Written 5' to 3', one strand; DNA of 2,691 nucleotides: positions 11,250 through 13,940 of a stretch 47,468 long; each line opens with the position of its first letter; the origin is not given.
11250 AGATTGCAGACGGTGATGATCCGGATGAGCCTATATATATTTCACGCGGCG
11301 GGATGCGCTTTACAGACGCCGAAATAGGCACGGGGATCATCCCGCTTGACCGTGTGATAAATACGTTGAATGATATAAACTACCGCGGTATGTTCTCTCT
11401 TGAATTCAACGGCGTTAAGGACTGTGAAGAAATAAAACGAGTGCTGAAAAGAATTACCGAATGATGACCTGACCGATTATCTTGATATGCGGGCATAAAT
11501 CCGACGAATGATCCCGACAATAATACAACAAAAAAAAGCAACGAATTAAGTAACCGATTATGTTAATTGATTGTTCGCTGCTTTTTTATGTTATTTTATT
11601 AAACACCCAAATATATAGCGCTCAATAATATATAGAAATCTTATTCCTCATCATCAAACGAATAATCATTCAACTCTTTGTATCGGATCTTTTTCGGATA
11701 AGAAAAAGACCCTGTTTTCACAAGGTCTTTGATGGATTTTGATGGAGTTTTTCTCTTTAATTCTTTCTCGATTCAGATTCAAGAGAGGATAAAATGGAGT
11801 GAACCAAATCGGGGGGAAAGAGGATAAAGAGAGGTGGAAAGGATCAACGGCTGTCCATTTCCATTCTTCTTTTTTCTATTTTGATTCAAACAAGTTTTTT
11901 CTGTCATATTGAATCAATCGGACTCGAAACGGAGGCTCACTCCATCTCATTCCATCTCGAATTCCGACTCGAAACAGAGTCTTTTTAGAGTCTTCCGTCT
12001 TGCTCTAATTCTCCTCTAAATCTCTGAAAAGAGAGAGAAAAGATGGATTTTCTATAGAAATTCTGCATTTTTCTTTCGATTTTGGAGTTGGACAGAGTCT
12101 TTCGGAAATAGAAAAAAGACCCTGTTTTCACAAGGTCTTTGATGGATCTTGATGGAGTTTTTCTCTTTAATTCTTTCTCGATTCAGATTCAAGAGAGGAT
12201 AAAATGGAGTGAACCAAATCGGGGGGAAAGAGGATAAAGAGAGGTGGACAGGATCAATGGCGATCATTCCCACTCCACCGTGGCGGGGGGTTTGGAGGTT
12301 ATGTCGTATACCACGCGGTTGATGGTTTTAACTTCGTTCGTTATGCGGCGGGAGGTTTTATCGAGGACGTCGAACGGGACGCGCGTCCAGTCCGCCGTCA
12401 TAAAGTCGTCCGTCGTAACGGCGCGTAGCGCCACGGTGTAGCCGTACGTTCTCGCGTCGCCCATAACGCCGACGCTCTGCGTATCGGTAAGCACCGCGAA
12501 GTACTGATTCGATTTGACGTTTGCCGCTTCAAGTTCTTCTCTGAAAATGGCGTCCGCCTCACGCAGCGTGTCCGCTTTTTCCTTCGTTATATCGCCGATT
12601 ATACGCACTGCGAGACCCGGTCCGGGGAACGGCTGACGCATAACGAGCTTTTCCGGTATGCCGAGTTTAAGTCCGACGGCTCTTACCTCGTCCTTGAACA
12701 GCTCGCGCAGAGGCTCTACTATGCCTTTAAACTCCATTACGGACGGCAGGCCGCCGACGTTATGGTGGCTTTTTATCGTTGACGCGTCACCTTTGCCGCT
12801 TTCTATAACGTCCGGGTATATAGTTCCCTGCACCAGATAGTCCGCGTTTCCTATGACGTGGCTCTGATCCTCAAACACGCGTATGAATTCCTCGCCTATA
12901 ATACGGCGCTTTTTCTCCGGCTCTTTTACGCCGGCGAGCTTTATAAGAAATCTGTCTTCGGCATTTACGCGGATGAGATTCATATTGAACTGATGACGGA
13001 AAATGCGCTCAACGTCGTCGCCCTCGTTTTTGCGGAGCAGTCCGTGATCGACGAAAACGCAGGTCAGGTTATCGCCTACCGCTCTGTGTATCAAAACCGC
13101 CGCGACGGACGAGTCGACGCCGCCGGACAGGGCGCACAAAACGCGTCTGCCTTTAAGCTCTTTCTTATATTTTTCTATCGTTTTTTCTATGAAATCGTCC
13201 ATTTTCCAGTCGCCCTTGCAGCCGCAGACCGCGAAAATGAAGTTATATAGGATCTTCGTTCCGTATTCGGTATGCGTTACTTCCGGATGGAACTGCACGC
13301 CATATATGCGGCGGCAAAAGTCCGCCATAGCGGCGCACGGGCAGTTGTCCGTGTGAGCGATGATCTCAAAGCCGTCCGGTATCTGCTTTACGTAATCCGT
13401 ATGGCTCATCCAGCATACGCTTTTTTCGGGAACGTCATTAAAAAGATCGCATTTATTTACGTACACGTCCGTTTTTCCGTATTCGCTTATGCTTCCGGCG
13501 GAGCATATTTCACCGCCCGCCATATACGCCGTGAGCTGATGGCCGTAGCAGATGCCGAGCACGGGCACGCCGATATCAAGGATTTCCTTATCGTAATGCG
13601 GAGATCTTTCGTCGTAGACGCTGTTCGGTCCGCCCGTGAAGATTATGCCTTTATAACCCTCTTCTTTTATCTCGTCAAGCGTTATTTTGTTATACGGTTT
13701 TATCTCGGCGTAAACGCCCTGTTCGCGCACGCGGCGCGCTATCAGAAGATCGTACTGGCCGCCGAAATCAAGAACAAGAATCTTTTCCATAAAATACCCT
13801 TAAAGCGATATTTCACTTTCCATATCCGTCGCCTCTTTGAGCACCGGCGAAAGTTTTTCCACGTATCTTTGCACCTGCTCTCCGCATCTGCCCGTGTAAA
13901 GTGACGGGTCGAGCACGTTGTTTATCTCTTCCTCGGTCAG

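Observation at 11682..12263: Two near-identical ~165-nt terminator-ended modules stacked directly behind guaA: candidate sRNA / 3'UTR element family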

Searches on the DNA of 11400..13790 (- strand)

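Call 8: search_rna_families(source=window, start=11400, end=12400, threshold=evalue, max_evalue=10, show_alignments=2)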
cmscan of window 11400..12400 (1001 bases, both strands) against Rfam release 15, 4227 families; matches with E-value up to 10: 26.
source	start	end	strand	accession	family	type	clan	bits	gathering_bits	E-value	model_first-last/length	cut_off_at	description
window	11790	11898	+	RF03792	MIR6462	Gene; miRNA;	-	25.1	96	0.069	1-119/119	no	MIR6462 microRNA precursor family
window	11524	11593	-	RF03790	MIR8008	Gene; miRNA;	-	23.2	66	0.049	1-55/55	no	MIR8008 microRNA precursor family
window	11969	12077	+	RF04342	Plastid-psbA-1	Cis-reg;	CL00153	20.6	54.3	6.6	1-114/114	no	Plastid-psbA-1 3UTR RNA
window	11812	11880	+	RF03778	mir-483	Gene; miRNA;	-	20.2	60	0.66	1-75/75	no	mir-483 microRNA precursor family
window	11750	11902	+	RF00515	PyrR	Cis-reg;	-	20.2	54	4.3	1-115/115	no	PyrR binding site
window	11517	11602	-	RF03940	MIR9563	Gene; miRNA;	-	20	90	0.71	1-127/127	no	MIR9563 microRNA precursor family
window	11528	11614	-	RF02432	SpF25_sRNA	Gene; sRNA;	-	20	48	1.8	1-102/102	no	Streptococcus sRNA SpF25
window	11835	11900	-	RF02183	ST7-OT3_1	Gene; lncRNA;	-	19.8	50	1.6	1-79/79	no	ST7 overlapping transcript 3 conserved region 1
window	11674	11778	-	RF02905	sRNA41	Gene; sRNA;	-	19.8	45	1.9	1-113/113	no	Archaeal Small RNA 41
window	12110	12168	-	RF01859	Phe_leader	Cis-reg; leader;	-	19.3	55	2.1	1-125/125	no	Phenylalanine leader peptide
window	11519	11598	-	RF04130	MIR7996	Gene; miRNA;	-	19.1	119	1.2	1-190/190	no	MIR7996 microRNA precursor family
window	11700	11758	-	RF01859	Phe_leader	Cis-reg; leader;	-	18.7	55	2.9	1-125/125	no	Phenylalanine leader peptide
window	11837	11903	+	RF02866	ncS16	Gene; sRNA;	-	18.5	48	0.77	1-83/83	no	Burkholderia sRNA 16 (Bc_KC_sr1)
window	12044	12116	+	RF02810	Lst_thermometer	Cis-reg; thermoregulator;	-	17.3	126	2.9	1-115/115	no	Lst 5' UTR thermometer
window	11809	11888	+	RF01911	MIR2118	Gene; miRNA;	-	17.1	85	1.8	1-170/170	no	MIR2118 microRNA precursor family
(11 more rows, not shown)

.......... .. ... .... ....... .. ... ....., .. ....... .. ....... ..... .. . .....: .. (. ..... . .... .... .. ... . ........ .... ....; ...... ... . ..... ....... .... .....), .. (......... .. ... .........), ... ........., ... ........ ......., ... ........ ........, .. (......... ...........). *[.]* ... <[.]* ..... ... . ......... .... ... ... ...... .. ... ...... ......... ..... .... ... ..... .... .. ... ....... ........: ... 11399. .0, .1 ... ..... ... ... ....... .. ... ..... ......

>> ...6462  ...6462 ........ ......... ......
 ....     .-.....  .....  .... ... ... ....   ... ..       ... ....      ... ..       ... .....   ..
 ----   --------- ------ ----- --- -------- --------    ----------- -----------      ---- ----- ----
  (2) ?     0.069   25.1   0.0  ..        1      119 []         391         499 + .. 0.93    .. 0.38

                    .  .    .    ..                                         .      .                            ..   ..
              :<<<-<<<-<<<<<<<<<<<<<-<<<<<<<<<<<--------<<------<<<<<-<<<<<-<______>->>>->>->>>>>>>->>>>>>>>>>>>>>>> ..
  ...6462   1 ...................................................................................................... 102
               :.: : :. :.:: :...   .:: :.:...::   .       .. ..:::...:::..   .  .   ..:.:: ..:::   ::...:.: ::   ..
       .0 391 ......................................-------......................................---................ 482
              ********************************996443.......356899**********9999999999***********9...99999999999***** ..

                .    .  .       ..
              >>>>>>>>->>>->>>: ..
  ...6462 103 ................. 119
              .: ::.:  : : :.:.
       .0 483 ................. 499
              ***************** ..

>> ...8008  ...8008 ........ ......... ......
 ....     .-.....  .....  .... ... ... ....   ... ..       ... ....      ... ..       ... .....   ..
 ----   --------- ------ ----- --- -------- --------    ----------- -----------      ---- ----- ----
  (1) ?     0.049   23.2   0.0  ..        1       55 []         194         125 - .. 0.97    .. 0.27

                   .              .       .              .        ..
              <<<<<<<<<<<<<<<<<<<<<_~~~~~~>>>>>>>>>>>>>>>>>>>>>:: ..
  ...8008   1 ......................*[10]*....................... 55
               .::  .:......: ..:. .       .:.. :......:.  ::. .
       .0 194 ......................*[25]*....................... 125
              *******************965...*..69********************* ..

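Call 26: build_rna_model(alignment_id=A2, structure=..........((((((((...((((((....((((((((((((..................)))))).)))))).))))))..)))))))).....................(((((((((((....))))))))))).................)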
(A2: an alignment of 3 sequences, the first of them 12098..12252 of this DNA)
Model R1 built from alignment A2 (3 sequences, 155 columns); structure: as given.
model positions 155; base pairs 37; branch points 1; effective number of sequences 0.99; information 0.591 bits per position. Calibrated on 0.2 Mb of random sequence (short: E-values are rough).
structure used (alignment columns):
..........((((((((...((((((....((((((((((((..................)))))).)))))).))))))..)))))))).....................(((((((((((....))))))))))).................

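Call 27: search_with_rna_model(model_id=R1, source=window, filters=off, max_evalue=10, show_alignments=6)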
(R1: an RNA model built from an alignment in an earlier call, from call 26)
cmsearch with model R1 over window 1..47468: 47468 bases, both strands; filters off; matches with E-value up to 10: 25.
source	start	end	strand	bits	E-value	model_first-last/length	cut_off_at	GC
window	11688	11842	-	197.3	9.5e-41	1-155/155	no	0.38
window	12098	12252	-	193.2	7.4e-40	1-155/155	no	0.39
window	1486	1639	-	187.4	1.3e-38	1-155/155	no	0.37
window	11994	12156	+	20.7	0.013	1-155/155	no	0.36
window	28736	28825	+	18.5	0.04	1-155/155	no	0.41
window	11856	11978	+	18.4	0.041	1-155/155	no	0.37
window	24627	24783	+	13.2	0.53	1-155/155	no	0.42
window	44131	44266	+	12.3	0.87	1-155/155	no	0.32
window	1266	1380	+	12.2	0.89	21-83/155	no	0.37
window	1503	1528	+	11.2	1.5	113-138/155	no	0.38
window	11705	11730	+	11.2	1.5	113-138/155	no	0.38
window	40508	40611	+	11.1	1.5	1-155/155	no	0.29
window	31342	31490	-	10.8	1.8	1-155/155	no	0.38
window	41480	41596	-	10.4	2.2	1-155/155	no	0.45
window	26457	26599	-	10.3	2.3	1-155/155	no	0.33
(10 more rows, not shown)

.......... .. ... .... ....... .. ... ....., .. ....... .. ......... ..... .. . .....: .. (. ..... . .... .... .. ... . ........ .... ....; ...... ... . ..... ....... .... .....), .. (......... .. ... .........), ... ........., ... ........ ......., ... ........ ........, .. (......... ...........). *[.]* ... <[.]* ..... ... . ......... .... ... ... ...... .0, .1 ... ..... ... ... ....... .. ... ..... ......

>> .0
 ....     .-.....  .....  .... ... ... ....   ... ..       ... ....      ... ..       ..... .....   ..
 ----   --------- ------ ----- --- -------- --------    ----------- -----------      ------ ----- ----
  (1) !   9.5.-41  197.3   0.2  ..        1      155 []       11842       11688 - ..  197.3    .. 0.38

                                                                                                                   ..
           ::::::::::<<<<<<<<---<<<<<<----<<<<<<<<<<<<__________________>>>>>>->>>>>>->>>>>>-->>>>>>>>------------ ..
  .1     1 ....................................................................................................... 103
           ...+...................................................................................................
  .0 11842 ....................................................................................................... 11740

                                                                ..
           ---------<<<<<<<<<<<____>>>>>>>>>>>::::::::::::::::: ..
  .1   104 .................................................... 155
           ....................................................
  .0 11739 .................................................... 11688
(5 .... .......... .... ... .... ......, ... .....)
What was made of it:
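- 11679..11846 (-): Copy B, head only: hairpin 11752-11832, terminator 11705-11730. It is separated from unit A by CCGT (11847-11850). CM hit of 197 bits (call 27).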
